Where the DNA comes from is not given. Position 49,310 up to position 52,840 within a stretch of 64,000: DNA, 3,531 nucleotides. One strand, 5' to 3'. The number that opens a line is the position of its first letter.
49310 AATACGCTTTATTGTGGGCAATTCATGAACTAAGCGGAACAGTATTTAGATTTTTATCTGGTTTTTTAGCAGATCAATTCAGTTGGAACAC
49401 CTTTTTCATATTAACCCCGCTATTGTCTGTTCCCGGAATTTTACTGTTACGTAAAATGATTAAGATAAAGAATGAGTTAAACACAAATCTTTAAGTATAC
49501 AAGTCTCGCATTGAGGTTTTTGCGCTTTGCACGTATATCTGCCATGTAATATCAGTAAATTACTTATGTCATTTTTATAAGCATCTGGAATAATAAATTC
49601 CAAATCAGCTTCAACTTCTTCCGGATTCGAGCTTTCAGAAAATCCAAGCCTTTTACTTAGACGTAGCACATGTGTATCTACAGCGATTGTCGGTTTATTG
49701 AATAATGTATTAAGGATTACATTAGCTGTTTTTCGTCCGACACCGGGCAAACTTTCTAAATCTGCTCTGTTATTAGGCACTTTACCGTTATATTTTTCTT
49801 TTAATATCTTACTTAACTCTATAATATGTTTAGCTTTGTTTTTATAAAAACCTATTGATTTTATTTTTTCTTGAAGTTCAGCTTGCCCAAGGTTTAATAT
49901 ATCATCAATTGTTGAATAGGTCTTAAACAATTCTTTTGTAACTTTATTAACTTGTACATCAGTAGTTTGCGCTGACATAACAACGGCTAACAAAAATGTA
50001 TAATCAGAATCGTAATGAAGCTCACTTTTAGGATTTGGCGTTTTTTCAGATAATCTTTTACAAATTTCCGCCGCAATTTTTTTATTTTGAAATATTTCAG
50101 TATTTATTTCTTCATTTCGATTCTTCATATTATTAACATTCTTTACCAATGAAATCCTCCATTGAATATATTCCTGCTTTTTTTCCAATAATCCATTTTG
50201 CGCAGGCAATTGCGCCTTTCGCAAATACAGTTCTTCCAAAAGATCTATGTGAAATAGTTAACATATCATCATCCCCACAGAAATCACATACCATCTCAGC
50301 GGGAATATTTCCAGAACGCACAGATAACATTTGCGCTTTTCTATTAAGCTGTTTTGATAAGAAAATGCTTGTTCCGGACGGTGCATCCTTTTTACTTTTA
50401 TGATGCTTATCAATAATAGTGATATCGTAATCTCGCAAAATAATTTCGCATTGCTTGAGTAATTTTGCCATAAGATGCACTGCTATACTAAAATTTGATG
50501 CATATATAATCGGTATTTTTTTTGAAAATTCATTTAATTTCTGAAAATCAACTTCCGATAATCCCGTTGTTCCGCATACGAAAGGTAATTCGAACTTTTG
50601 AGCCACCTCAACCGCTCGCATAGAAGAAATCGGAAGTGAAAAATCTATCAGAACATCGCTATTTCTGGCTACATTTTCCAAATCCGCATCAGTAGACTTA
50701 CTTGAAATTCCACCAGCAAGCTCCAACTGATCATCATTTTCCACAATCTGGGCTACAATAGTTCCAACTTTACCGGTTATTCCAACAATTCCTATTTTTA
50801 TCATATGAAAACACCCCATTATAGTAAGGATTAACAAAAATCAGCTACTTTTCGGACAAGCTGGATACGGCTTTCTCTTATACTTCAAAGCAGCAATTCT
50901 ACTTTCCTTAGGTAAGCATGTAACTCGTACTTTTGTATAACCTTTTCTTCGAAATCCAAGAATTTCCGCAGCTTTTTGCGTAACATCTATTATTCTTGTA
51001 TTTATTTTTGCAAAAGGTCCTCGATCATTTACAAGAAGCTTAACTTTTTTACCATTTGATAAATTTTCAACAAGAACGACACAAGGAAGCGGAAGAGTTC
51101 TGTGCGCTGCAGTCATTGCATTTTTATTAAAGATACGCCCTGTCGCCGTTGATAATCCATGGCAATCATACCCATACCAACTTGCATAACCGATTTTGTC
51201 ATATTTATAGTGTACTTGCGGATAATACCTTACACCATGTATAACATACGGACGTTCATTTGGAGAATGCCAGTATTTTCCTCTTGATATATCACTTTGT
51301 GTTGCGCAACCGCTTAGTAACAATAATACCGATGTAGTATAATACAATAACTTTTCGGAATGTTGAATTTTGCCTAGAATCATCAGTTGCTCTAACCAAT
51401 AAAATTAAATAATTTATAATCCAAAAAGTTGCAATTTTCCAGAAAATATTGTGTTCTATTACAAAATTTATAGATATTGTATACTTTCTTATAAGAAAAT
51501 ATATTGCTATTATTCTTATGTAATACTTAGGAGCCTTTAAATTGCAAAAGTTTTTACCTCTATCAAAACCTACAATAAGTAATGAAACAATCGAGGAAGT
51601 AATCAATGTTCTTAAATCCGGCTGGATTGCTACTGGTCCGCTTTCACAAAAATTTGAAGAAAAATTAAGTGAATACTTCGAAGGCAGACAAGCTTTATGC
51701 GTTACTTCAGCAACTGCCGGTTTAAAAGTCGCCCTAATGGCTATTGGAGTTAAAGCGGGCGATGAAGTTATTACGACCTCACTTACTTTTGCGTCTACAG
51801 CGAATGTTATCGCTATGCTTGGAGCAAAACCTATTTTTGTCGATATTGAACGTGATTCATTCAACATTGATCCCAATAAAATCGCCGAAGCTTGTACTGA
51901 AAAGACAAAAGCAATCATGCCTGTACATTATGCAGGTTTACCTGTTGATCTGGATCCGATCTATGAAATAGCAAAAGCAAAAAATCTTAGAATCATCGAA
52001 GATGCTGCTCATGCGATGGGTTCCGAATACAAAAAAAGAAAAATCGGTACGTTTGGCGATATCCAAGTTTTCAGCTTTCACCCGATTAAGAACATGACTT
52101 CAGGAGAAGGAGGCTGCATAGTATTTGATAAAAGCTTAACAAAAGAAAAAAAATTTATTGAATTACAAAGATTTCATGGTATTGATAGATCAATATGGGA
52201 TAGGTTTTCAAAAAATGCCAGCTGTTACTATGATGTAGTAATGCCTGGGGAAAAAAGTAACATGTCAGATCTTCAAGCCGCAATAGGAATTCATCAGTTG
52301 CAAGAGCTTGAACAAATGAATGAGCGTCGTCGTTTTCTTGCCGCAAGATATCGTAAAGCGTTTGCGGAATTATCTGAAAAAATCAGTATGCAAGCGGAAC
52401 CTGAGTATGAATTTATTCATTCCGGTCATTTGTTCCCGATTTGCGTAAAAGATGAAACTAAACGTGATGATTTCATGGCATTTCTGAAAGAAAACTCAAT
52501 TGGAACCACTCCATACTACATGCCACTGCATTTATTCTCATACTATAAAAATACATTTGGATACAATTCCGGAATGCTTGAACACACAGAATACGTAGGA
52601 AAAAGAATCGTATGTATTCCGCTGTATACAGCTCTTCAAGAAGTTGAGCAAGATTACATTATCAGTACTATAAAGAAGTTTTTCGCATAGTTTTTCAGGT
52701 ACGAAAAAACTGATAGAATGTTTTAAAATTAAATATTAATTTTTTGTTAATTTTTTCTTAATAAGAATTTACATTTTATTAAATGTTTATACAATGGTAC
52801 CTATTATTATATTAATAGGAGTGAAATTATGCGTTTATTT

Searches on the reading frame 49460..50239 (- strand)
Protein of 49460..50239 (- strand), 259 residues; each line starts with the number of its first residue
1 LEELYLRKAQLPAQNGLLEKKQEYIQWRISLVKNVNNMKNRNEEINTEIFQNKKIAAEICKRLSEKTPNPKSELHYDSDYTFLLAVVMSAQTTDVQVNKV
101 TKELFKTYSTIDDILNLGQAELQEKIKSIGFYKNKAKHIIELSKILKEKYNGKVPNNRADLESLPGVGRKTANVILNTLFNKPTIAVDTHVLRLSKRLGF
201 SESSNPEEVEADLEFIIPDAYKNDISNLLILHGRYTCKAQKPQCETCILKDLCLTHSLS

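Call 7: search_protein_families(library=pfam, proteins=[window:49460-50239:-], max_evalue=0.01)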
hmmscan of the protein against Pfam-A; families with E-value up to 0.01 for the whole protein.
window:49460-50239:- (259 aa): 5 families
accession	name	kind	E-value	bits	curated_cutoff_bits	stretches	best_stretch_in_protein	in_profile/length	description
PF00730.31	HhH-GPD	-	2.6e-27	95.7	26.2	1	85-215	2-104/108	HhH-GPD superfamily base excision DNA repair protein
PF00633.29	HHH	-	1.7e-09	37.4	24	1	149-177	1-29/30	Helix-hairpin-helix motif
PF10576.14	EndIII_4Fe-2S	-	1.2e-05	25.9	20.5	1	237-253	1-17/17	Iron-sulfur binding domain of endonuclease III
PF22175.2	Ogg-HhH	-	5.1e-05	23.3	27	1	110-202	47-146/173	8-oxoguanine DNA glycosylase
PF14520.12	HHH_5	-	0.0003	21.6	27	0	160-201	3-44/57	Helix-hairpin-helix domain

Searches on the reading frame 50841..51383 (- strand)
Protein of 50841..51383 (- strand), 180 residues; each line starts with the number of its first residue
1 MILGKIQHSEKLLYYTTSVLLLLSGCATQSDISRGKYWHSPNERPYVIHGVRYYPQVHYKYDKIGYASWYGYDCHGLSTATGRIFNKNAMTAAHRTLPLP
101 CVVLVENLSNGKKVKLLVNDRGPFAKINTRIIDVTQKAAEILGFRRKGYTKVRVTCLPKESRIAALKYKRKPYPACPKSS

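Call 7: search_protein_families(library=pfam, proteins=[window:50841-51383:-], max_evalue=0.01)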
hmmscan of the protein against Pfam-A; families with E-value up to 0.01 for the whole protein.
window:50841-51383:- (180 aa): 1 family
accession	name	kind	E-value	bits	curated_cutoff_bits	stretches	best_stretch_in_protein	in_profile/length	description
PF03330.24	DPBB_1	-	1.4e-19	70.6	28.8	1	65-154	4-83/83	Lytic transglycolase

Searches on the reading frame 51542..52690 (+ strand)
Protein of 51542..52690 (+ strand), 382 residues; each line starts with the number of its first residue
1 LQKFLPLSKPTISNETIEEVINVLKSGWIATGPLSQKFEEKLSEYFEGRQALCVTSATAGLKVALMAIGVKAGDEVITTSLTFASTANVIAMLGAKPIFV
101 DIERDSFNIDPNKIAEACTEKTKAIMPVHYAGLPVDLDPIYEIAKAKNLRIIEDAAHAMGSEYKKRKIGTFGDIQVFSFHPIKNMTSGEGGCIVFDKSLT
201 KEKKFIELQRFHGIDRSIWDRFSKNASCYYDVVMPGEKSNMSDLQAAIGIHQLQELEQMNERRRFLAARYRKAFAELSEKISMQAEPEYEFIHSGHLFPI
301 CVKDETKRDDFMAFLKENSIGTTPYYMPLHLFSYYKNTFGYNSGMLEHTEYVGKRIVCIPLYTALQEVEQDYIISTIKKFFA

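Call 7: search_protein_families(library=pfam, proteins=[window:51542-52690:+], max_evalue=0.01)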
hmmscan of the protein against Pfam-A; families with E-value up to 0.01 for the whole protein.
window:51542-52690:+ (382 aa): 5 families
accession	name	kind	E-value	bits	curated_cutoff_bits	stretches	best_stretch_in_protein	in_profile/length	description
PF01041.23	DegT_DnrJ_EryC1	-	1.6e-120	403.1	19.8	1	11-377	2-359/360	DegT/DnrJ/EryC1/StrS aminotransferase family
PF00155.27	Aminotran_1_2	-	1.1e-11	45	19.7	1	34-160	43-191/361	Aminotransferase class I and II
PF01053.26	Cys_Met_Meta_PP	-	6e-08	32.1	27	1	33-160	52-179/381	Cys/Met metabolism PLP-dependent enzyme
PF01212.27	Beta_elim_lyase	-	3.2e-05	23.8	27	1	33-275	32-266/288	Beta-eliminating lyase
PF01276.26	OKR_DC_1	-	0.00063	19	27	1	37-156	70-205/417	Orn/Lys/Arg decarboxylase, major domain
